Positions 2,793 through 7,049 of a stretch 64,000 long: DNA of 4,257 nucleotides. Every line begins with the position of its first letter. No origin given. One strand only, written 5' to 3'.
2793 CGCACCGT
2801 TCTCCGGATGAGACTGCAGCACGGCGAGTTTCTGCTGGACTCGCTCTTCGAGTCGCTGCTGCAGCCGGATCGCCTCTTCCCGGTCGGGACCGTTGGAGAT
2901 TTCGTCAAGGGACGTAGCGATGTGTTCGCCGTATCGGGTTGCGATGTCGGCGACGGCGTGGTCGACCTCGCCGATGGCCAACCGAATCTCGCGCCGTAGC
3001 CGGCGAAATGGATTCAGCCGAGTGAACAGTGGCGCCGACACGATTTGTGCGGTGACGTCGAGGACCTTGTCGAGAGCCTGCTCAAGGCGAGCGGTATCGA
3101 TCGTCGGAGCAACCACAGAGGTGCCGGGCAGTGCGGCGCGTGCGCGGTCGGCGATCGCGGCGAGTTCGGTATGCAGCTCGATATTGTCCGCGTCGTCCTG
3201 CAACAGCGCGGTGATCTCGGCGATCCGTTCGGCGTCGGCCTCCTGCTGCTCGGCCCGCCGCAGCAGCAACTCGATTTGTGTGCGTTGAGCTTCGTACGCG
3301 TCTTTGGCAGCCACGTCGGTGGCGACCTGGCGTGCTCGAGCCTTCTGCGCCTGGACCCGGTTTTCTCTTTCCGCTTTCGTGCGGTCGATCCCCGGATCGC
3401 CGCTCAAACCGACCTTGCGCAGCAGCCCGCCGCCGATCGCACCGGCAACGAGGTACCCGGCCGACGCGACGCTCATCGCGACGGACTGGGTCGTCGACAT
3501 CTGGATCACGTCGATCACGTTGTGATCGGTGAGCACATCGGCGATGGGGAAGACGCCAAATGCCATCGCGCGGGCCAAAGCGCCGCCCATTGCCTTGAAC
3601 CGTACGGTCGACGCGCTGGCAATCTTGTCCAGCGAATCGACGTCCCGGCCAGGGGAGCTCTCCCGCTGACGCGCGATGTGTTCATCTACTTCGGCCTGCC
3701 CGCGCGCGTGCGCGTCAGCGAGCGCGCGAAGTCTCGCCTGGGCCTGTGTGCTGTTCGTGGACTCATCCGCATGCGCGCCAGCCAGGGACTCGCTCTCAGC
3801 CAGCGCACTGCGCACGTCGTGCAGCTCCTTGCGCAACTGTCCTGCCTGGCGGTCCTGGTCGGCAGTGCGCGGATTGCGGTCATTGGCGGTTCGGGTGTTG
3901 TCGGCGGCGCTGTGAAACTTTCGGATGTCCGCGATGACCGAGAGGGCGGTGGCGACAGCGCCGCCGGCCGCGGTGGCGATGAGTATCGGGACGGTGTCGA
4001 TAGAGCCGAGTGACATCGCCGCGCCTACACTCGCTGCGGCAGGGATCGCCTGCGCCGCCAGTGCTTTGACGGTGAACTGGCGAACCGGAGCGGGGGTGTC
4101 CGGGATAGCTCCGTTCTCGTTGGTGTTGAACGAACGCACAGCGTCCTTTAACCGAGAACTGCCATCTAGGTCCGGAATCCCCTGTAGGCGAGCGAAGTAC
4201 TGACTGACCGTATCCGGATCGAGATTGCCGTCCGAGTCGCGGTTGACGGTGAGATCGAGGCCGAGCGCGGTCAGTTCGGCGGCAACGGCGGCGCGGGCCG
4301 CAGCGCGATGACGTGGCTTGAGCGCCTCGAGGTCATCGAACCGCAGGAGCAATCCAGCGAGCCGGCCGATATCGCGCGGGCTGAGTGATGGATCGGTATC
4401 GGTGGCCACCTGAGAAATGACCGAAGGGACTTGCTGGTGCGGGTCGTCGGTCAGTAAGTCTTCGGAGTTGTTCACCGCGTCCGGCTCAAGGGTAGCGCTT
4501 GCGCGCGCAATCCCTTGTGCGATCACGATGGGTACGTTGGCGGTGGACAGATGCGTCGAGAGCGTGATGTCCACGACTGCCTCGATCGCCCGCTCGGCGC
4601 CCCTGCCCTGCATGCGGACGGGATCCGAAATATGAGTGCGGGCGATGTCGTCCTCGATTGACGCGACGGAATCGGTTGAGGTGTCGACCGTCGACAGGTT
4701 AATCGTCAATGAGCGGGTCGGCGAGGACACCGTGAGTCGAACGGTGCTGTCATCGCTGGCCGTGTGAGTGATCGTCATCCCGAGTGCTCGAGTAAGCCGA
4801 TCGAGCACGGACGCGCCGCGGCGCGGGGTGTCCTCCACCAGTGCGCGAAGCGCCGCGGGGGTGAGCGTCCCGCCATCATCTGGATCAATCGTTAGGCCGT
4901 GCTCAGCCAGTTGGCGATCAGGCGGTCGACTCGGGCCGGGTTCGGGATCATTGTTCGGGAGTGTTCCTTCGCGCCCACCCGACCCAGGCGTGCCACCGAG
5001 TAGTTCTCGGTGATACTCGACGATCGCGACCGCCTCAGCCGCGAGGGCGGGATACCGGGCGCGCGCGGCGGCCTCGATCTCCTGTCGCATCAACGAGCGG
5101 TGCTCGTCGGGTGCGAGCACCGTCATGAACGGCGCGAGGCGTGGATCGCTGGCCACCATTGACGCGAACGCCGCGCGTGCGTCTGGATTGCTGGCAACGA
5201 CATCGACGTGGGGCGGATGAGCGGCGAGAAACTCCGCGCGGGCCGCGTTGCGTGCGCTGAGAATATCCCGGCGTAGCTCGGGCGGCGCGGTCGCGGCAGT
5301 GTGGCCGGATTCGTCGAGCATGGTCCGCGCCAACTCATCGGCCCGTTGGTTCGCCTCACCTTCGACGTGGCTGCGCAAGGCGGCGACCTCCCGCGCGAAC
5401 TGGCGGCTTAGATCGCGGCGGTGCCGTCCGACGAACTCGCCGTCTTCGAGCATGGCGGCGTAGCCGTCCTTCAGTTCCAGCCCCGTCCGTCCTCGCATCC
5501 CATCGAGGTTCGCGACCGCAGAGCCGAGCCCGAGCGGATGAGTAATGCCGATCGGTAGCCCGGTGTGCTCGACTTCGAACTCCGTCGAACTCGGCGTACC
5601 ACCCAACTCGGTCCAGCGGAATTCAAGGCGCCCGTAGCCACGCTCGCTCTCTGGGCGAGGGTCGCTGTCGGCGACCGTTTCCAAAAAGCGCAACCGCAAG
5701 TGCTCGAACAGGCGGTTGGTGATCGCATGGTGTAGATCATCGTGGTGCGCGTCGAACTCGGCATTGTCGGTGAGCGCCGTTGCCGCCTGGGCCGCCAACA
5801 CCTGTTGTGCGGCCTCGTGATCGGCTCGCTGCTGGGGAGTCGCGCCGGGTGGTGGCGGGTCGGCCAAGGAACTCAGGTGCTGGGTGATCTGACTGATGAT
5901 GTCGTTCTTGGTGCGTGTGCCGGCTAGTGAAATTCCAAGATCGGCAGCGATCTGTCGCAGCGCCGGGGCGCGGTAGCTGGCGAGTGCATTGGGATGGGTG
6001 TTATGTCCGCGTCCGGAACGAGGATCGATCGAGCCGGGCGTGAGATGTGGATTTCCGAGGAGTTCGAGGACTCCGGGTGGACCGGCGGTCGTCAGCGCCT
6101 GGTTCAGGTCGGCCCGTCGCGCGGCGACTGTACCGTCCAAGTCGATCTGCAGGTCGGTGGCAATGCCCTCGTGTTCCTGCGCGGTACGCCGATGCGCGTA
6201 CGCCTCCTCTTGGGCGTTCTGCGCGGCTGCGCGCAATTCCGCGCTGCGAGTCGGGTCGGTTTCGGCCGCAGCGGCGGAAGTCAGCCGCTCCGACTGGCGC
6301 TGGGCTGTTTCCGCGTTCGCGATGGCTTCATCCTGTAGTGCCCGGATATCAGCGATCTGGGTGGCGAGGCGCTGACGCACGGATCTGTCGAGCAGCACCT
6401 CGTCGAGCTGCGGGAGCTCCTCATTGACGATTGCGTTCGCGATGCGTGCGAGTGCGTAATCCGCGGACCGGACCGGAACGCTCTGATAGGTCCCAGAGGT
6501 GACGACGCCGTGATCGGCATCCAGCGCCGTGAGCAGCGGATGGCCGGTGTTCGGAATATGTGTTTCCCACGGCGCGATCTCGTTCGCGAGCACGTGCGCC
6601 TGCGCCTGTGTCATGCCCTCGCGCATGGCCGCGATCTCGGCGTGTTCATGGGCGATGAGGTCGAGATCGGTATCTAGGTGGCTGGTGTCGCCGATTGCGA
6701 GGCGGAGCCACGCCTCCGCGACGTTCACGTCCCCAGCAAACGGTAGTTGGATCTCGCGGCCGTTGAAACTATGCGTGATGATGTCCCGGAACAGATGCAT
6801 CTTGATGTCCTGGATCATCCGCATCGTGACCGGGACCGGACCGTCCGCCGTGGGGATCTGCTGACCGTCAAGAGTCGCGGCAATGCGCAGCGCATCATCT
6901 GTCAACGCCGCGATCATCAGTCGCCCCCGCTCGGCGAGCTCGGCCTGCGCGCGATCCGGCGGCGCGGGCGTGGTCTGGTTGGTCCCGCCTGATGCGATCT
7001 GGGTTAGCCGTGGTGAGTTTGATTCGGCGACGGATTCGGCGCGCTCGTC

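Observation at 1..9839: Unlisted giant minus-strand ORF (at least 3279 codons) fills the first 9.8 kb and runs off the window edge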

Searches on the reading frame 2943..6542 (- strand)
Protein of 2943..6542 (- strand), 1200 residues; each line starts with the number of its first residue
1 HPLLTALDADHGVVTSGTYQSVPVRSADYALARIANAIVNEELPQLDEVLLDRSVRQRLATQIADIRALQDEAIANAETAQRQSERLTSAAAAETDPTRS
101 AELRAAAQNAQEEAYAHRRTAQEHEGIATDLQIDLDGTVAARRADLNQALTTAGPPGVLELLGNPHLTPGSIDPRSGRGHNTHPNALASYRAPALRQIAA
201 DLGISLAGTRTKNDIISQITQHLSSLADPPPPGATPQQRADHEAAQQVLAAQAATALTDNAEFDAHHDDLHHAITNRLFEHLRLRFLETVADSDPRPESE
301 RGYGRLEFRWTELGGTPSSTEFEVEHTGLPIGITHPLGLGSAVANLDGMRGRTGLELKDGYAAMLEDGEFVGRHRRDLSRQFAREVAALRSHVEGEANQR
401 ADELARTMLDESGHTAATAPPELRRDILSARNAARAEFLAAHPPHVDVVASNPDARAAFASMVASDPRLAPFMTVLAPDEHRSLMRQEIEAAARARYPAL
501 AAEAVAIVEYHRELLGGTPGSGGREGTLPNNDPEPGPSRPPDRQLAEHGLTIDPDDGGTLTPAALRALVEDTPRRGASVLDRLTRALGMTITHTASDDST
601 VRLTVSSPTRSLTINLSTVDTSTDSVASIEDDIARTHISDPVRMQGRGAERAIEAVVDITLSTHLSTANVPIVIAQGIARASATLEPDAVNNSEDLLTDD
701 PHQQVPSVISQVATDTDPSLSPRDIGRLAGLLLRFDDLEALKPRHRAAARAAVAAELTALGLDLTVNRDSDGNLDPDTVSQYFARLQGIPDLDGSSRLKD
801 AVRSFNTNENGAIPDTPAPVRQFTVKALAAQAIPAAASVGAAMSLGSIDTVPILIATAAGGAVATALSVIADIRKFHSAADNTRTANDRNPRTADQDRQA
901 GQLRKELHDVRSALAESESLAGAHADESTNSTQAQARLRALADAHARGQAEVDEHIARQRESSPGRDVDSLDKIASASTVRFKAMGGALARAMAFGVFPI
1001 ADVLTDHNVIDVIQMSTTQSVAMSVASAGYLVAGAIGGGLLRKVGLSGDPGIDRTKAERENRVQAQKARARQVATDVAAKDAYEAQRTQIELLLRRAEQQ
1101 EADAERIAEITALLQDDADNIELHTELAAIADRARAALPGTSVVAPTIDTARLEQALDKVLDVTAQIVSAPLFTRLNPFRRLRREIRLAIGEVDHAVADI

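Call 98: predict_structure(alignment_id=A7)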
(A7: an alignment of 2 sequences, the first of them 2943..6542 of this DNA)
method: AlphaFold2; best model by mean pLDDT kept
length: 1200 residues; sequences in the alignment: 2
mean_pLDDT: 42.6   pTM: 0.26
mean pLDDT of the five models: 42.6, 42.3, 41.8, 40.0, 39.1
residues with pLDDT >= 90: 9; 70-90: 125; 50-70: 168; < 50: 898
segments of 3 or more residues with pLDDT < 50: 1-54, 142-186, 253-383, 385-387, 442-749, 751-896, 913-936, 955-1058, 1068-1074, 1135-1183, 1185-1200
pLDDT, mean of each block of 10 residues (from residue 1): 26 24 26 29 33 53 76 85 89 86 88 88 81 63 43 32 30 30 47 65 66 69 56 60 56 48 34 31 35 35 29 26 26 25 30 34 34 39 50 69 81 81 80 71 38 40 42 35 43 39 37 32 25 27 25 27 34 31 38 41 41 39 29 30 33 32 34 39 29 26 35 37 42 41 42 45 34 36 28 30 30 28 28 30 31 33 32 31 32 45 59 46 38 48 54 47 33 30 29 27 22 23 24 26 28 39 47 49 56 65 70 68 70 45 31 41 39 39 46 33
secondary structure, 60 per line:
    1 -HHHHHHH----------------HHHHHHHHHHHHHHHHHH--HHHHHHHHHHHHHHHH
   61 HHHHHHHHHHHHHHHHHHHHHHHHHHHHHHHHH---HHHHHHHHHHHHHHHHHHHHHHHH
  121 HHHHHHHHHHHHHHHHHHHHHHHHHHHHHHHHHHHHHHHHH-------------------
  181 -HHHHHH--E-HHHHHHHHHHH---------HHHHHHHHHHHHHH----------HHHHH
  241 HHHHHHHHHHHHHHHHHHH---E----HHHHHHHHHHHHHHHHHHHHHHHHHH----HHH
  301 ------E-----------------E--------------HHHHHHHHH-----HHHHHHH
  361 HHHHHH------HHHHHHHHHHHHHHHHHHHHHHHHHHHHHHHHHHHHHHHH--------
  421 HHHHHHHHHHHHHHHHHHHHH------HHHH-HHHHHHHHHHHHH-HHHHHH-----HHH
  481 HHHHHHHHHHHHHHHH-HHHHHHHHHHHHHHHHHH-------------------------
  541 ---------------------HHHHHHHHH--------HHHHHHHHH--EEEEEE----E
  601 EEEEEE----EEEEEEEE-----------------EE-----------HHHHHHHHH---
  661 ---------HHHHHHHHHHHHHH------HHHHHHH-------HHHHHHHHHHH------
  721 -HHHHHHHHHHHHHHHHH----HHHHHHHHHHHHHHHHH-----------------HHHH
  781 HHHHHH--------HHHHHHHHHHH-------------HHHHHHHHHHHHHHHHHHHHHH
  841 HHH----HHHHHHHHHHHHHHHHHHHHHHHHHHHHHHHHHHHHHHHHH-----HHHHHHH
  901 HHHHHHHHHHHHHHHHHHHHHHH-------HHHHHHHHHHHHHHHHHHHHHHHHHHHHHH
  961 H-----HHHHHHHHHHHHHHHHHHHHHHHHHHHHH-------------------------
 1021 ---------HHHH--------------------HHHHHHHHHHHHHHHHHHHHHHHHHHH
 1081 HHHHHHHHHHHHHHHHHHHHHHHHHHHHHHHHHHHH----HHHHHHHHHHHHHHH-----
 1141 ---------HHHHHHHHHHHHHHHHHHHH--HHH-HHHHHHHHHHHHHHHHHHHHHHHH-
elements in order (helices of 4 or more, strands of 3 or more residues): H2-8 H25-42 H45-93 H97-161 H182-187 H192-202 H212-225 H236-259 H268-293 H340-348 H354-366 H373-412 H421-441 H448-451 H453-465 H467-472 H478-496 H498-515 H562-570 H579-587 E590-595 E600-606 E611-618 H649-657 H670-683 H690-696 H704-714 H722-738 H743-759 H777-786 H795-805 H819-843 H848-888 H894-923 H931-961 H967-995 H1030-1033 H1054-1116 H1121-1135 H1150-1169 H1176-1199

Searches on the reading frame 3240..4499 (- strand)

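Call 31: search_protein_families(library=pfam, proteins=[window:3240-4499:-], max_evalue=10)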
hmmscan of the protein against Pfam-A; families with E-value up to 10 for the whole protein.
window:3240-4499:- (420 aa): 2 families
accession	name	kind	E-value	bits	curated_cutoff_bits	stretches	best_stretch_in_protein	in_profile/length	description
PF07544.18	Med9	-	0.0052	17.3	26.9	1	365-390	42-67/80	RNA polymerase II transcription mediator complex subunit 9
PF05298.16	Bombinin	-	0.088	12.9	21.4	1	248-298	52-102/141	Bombinin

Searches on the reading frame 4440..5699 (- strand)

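Call 31: search_protein_families(library=pfam, proteins=[window:4440-5699:-], max_evalue=10)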
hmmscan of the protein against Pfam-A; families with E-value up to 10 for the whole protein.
window:4440-5699:- (420 aa): 2 families
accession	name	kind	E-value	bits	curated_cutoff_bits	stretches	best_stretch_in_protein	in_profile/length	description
PF25583.1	WCX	-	0.66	10.8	23.9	1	189-212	53-76/76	WCX domain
PF24610.1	DUF7623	-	0.9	10.2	27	1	93-130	27-63/64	Domain of unknown function (DUF7623)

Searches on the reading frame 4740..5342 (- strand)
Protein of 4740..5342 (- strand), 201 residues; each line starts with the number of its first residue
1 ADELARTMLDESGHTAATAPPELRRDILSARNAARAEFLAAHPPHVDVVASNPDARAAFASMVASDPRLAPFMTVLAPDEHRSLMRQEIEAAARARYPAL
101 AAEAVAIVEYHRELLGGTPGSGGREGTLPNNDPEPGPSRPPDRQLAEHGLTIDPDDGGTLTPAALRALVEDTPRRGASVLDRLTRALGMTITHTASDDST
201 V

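Call 109: search_solved_structures(query=window:4740-5342:-, max_evalue=1, show_alignments=1)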
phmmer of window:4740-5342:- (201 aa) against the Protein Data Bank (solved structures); distinct sequences matched with E-value up to 1: 1.
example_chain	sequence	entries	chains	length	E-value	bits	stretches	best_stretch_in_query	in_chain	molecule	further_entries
7yfz_a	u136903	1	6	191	1e-05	28.9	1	45-167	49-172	Pam3 tube initiator gp17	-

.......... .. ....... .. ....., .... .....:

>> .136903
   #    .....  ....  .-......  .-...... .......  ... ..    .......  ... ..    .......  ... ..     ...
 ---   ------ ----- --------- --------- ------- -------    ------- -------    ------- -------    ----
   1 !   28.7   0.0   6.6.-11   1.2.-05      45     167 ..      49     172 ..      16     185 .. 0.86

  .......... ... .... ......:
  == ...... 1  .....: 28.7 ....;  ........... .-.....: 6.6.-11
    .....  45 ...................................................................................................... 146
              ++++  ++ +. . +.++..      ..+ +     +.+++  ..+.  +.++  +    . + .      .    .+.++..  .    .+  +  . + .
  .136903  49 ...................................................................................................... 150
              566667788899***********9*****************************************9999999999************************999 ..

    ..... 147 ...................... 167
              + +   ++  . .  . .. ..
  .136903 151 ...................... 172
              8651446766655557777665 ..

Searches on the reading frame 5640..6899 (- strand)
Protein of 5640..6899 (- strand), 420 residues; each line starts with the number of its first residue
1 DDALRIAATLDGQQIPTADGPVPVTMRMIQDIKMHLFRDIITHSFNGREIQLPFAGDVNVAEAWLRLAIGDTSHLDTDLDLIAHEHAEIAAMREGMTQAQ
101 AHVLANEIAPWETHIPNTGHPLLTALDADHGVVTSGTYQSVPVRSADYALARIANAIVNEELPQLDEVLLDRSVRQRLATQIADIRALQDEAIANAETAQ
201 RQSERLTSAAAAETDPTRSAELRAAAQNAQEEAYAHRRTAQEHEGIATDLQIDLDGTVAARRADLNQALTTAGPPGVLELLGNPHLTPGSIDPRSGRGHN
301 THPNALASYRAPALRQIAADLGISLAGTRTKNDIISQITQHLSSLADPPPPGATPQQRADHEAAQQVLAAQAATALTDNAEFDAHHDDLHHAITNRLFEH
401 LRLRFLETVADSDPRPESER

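Call 31: search_protein_families(library=pfam, proteins=[window:5640-6899:-], max_evalue=10)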
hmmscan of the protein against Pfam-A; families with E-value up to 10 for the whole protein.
window:5640-6899:- (420 aa): 3 families
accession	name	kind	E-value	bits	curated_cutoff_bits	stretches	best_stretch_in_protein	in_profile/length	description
PF07498.18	Rho_N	-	0.0001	22.6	24.9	1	306-340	2-36/43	Rho termination factor, N-terminal domain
PF18053.6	GyrB_insert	-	0.092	13.1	26.1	1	171-255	35-117/167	DNA gyrase B subunit insert domain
PF02037.33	SAP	-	0.11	12.6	23.9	1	307-342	3-36/37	SAP domain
